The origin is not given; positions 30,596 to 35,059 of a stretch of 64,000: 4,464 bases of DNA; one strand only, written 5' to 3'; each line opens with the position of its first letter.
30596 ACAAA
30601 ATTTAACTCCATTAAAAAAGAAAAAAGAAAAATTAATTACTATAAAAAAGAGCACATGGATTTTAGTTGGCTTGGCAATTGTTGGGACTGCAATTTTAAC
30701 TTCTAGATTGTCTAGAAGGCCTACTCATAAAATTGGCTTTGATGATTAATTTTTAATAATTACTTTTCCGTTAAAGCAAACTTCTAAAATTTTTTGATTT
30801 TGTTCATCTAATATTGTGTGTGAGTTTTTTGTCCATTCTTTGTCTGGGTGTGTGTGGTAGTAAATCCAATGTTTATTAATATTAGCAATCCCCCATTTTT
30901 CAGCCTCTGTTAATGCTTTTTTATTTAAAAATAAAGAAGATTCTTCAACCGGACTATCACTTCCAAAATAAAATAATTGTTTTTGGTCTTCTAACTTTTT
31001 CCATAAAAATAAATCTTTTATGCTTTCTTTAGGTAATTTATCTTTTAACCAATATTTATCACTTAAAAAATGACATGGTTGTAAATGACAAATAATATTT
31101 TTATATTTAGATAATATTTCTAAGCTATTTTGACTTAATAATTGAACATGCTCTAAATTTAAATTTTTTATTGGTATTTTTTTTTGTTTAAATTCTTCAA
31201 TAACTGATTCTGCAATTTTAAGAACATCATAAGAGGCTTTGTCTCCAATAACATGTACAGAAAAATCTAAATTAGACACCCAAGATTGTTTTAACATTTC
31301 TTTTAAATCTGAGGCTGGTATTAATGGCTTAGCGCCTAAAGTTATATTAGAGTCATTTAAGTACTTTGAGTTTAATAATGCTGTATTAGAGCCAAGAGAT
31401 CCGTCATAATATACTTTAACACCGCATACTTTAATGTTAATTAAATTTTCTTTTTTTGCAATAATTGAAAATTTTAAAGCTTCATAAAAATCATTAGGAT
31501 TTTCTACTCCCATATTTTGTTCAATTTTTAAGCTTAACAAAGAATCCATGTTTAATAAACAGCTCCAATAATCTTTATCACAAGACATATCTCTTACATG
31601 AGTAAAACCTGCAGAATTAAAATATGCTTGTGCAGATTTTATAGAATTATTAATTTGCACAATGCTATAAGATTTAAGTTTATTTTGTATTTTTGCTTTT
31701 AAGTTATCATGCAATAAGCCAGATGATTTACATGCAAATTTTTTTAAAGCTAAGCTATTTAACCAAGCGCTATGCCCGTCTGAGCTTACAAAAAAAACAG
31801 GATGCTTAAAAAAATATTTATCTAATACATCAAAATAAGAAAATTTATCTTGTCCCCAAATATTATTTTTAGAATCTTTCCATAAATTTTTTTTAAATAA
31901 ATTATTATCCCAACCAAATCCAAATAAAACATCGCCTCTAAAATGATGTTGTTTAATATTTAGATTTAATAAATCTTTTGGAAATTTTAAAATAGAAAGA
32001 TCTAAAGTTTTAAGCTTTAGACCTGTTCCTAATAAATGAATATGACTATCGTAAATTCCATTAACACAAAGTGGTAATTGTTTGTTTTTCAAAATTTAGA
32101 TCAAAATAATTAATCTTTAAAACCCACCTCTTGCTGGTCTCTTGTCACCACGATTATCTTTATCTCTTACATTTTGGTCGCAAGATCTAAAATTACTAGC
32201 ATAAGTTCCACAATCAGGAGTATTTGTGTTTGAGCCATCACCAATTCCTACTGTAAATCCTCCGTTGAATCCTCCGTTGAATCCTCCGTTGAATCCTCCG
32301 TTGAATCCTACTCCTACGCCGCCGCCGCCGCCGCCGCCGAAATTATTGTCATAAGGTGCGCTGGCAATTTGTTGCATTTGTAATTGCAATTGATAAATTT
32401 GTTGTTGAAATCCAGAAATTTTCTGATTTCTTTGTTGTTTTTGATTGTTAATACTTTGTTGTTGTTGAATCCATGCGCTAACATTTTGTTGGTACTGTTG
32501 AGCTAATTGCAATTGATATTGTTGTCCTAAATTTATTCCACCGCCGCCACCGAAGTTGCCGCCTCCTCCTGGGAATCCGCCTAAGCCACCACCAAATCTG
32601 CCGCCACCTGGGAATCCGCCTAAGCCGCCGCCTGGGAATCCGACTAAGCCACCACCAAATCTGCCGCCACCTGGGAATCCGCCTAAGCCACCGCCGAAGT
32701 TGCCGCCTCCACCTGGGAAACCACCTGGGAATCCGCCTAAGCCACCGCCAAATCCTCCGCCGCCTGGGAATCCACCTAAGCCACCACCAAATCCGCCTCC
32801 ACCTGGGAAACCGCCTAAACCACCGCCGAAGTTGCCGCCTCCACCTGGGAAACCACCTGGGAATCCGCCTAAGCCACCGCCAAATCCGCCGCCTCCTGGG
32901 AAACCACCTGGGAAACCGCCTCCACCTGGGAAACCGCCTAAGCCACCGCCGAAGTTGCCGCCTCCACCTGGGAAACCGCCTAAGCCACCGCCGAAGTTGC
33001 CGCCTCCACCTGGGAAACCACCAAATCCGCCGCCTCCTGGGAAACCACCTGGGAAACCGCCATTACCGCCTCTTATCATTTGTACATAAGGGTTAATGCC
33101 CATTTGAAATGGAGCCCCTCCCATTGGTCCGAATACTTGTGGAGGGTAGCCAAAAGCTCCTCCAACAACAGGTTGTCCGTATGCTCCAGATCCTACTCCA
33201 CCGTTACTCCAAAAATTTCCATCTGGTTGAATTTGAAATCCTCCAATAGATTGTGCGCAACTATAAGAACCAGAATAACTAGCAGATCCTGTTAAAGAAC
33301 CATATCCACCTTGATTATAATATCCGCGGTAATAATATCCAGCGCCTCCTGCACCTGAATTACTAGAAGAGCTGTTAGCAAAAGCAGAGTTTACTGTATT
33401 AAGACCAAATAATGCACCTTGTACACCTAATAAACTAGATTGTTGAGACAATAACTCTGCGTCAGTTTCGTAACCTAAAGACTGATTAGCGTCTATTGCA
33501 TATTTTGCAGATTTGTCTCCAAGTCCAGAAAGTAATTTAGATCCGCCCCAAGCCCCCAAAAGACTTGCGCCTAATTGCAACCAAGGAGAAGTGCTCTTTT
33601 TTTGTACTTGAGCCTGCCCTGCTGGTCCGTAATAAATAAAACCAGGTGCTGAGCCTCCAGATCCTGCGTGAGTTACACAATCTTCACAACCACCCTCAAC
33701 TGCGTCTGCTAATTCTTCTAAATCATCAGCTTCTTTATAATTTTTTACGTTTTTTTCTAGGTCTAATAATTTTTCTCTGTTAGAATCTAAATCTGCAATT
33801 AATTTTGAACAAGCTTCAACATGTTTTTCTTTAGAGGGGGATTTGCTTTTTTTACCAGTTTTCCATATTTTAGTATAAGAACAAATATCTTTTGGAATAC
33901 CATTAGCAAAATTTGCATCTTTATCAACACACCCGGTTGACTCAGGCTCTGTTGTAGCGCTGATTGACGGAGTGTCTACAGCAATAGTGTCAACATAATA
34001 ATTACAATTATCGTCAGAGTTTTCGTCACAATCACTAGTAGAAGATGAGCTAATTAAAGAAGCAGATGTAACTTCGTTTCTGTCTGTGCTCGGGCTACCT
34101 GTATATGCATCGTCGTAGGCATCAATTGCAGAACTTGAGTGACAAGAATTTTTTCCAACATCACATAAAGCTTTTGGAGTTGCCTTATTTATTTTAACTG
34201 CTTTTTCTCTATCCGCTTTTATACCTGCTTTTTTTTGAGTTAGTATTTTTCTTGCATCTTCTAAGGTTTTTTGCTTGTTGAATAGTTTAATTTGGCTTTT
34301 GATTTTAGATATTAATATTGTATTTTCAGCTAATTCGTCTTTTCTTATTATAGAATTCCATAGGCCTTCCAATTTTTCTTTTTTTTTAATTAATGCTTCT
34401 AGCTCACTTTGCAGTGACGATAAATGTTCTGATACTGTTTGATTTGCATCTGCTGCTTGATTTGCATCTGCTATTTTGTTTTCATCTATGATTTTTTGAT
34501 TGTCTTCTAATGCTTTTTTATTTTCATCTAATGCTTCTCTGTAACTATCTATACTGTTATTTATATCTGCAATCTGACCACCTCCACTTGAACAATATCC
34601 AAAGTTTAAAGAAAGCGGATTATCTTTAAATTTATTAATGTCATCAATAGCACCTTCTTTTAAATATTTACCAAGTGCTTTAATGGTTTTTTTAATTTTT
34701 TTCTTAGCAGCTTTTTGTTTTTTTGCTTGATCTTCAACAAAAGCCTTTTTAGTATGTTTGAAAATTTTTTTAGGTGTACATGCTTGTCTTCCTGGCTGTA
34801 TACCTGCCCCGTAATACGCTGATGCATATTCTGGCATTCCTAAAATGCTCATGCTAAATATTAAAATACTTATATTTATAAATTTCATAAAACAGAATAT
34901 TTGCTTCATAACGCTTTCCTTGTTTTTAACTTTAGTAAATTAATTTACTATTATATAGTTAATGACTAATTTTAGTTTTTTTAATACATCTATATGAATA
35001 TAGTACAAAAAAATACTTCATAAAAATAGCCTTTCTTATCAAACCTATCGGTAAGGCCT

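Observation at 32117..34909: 930-aa secreted protein with GFPGG/FGGGL glycine repeats, a prion-like G/Y/S/Q segment and a Gln-rich block; I can name no bacterial family for it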

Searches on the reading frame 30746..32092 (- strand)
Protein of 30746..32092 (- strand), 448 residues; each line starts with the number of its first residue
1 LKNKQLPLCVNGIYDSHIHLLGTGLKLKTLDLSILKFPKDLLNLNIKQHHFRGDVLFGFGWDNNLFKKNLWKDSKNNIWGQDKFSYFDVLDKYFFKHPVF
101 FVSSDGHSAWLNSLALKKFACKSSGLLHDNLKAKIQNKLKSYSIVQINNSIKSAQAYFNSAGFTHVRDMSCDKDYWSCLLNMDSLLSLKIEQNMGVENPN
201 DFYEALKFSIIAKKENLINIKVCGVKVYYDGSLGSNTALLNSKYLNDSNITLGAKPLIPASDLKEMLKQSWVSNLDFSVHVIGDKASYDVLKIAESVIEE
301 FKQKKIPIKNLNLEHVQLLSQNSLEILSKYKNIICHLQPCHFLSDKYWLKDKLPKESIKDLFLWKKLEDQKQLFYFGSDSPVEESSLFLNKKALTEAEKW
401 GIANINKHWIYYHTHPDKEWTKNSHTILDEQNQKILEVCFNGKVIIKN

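Call 7: search_protein_families(library=pfam, proteins=[window:30746-32092:-], max_evalue=0.001)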
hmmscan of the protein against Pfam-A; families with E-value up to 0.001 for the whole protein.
window:30746-32092:- (448 aa): 1 family
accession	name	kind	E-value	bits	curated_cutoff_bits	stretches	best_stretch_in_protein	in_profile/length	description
PF07969.17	Amidohydro_3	-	3e-23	83.5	29.7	1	12-383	13-378/472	Amidohydrolase family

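Call 88: find_encoding_contigs(protein=window:30746-32092:-, flank=6000, max_places=4)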
Protein window:30746-32092:- (448 aa): 1 contig read that carries it; 1 place shown.
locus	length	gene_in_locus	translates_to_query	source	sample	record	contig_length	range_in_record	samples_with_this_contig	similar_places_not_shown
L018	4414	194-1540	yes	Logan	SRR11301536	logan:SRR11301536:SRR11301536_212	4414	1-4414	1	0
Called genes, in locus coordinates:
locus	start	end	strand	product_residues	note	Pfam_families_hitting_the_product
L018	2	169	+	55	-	?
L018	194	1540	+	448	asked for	PF07969:Amidohydro_3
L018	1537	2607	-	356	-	-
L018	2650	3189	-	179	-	-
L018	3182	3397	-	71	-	-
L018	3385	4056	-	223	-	-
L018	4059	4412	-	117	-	?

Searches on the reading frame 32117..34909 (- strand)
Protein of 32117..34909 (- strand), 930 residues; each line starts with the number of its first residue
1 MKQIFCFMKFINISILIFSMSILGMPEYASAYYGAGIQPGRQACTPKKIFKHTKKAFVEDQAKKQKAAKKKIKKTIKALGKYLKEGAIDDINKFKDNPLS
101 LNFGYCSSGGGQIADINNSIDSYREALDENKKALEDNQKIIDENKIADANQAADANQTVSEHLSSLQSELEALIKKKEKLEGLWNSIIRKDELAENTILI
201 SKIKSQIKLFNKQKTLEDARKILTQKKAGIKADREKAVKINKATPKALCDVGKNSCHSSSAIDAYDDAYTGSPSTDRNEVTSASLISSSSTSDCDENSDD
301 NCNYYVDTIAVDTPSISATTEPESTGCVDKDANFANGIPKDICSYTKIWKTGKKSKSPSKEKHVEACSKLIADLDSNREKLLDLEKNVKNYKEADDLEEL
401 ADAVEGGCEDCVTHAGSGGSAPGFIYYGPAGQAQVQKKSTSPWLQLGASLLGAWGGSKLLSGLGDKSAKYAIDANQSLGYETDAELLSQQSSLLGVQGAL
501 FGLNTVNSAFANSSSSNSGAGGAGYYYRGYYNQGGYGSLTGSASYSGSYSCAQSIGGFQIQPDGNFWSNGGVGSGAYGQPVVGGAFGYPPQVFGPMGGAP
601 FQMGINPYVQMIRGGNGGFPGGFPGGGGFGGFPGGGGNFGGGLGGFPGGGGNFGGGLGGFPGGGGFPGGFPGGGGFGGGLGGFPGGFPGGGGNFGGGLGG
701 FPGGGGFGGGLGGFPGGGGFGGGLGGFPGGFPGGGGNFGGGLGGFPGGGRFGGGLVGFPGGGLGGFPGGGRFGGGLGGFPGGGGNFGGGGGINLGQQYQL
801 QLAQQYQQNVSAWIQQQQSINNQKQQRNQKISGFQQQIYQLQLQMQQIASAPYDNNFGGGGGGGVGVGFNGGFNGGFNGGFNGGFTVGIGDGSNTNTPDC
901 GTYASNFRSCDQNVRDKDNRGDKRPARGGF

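Call 4: search_protein_families(library=pfam, proteins=[window:32117-34909:-], max_evalue=1)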
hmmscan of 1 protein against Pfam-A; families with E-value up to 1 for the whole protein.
window:32117-34909:- (930 aa): 0 families

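Call 5: search_protein_families(library=ncbifam, proteins=[window:32117-34909:-], max_evalue=1)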
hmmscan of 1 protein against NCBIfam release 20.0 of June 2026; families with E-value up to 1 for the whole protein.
window:32117-34909:- (930 aa): 0 families

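Call 8: find_homologous_proteins(query=window:32117-34909:-, max_evalue=0.001)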
Query window:32117-34909:-: 8000 candidates shared short words with the query, none scored E <= 0.001.

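Call 10: find_encoding_contigs(protein=window:32117-34909:-, flank=10000, max_places=6)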
Protein window:32117-34909:- (930 aa): no gene with exactly this product is on record in the collection.

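Call 13: find_related_loci(query=window:32117-34909:-, collection=genome_contigs, flank=10000)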
Query window:32117-34909:- (930 aa) in genome_contigs; peptide patterns used: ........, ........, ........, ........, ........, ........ (x = any residue, [..] = any of these).
218 stretches matched a pattern, but none encodes a relative of the query by tblastn (E <= 1e-3).

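Call 15: find_related_loci(query=window:32117-34909:-, collection=metagenome_contigs, flank=10000)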
Query window:32117-34909:- (930 aa) in metagenome_contigs; peptide patterns used: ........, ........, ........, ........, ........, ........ (x = any residue, [..] = any of these).
381 stretches matched a pattern, but none encodes a relative of the query by tblastn (E <= 1e-3).

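Call 63: search_solved_structures(query=window:32117-34909:-, max_evalue=1)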
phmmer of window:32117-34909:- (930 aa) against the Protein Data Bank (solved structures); distinct sequences matched with E-value up to 1: 2.
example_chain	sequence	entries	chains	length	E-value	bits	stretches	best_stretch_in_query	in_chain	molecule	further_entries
1pl5_A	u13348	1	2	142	0.078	14.1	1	161-243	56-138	Regulatory protein SIR4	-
1nyh_A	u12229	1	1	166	0.096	13.8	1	161-243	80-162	Regulatory protein SIR4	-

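Call 71: predict_structure(alignment_id=A4)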
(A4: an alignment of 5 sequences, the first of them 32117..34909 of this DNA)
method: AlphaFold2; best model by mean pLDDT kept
length: 930 residues; sequences in the alignment: 5
mean_pLDDT: 40.9   pTM: 0.25
mean pLDDT of the five models: 40.9, 39.1, 34.9, 34.5, 31.2
residues with pLDDT >= 90: 0; 70-90: 61; 50-70: 151; < 50: 718
segments of 3 or more residues with pLDDT < 50: 1-53, 97-113, 194-197, 199-203, 205-207, 245-378, 390-727, 729-731, 733-791, 849-930
pLDDT, mean of each block of 10 residues (from residue 1): 41 43 37 34 34 58 74 70 61 52 37 51 62 71 63 50 60 63 54 47 48 67 79 72 45 31 31 31 27 32 28 27 30 33 30 35 43 46 49 38 36 33 30 30 35 36 41 39 46 44 39 32 27 27 27 26 27 27 30 31 28 32 31 30 32 32 35 29 30 30 32 31 35 34 33 34 37 34 40 60 75 68 65 63 58 38 33 31 29 28 26 30 32
secondary structure, 60 per line:
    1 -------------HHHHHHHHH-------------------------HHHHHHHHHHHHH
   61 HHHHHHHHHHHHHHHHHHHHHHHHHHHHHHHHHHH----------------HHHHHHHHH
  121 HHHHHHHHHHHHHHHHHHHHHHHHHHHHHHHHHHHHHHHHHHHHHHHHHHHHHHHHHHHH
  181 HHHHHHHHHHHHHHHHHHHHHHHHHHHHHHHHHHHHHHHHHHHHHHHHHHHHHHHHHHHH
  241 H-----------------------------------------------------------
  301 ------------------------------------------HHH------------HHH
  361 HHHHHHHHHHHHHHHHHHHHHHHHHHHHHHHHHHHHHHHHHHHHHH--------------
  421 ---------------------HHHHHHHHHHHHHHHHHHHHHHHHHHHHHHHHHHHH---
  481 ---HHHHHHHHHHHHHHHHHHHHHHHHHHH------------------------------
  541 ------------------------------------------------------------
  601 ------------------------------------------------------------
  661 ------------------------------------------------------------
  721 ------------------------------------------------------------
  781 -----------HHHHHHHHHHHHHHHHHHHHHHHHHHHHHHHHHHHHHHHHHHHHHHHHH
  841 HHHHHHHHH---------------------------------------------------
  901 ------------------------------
elements in order (helices of 4 or more, strands of 3 or more residues): H14-22 H48-95 H112-241 H358-406 H442-477 H484-510 H792-849

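Call 95: search_protein_families(library=phrogs, proteins=[window:32117-34909:-], max_evalue=0.01)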
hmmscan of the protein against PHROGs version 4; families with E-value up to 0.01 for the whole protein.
window:32117-34909:- (930 aa): 0 families

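Call 99: fold_search(model_id=the predicted structure, library=pdb)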
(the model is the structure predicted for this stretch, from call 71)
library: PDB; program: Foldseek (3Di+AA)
matches with E <= 10: 4; with E <= 0.001: 0
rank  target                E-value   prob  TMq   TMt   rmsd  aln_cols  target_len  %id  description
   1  5i6j                  3.9e+00  0.06  0.06  0.11  18.0       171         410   14  Crystal Structure of SRGAP2 F-BARx (released 2017-03-08)
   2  5i7d_A                5.0e+00  0.06  0.06  0.12  18.3       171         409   13  Crystal Structure of srGAP2 F-BARx WT Form-2 (released 2017-08-30)
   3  5i6r                  7.0e+00  0.04  0.06  0.12  21.2       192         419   14  Crystal Structure of srGAP2 F-BARx WT Form-1 (released 2017-08-30)
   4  2k9p_MODEL_1_A        9.6e+00  0.09  0.06  0.45   8.4        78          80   15  Structure of TM1_TM2 in LPPG micelles (released 2009-05-05)

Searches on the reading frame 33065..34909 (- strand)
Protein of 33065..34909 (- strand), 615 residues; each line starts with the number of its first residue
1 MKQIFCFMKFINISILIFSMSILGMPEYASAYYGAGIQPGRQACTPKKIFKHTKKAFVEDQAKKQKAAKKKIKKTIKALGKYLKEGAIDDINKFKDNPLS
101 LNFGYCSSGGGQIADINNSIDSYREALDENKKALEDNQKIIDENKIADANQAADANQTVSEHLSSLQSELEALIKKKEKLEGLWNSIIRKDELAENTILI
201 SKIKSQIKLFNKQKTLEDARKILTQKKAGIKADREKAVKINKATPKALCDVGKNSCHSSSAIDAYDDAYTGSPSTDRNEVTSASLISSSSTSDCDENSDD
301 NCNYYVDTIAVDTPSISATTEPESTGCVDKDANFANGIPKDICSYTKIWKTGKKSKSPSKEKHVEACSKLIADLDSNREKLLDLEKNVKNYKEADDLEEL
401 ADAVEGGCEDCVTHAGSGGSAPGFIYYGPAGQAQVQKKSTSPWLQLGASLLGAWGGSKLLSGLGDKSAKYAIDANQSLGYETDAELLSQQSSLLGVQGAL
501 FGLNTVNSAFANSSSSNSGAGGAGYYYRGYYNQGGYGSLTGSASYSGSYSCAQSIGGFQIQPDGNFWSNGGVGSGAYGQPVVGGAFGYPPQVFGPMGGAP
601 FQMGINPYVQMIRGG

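Call 28: search_protein_representatives(protein=window:33065-34909:-)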
Query: 615 residues. Proteins with E-value up to 0.001 (for the whole library): 0; up to 1e-10: 0; up to 1e-30: 0. The best 0 are listed.
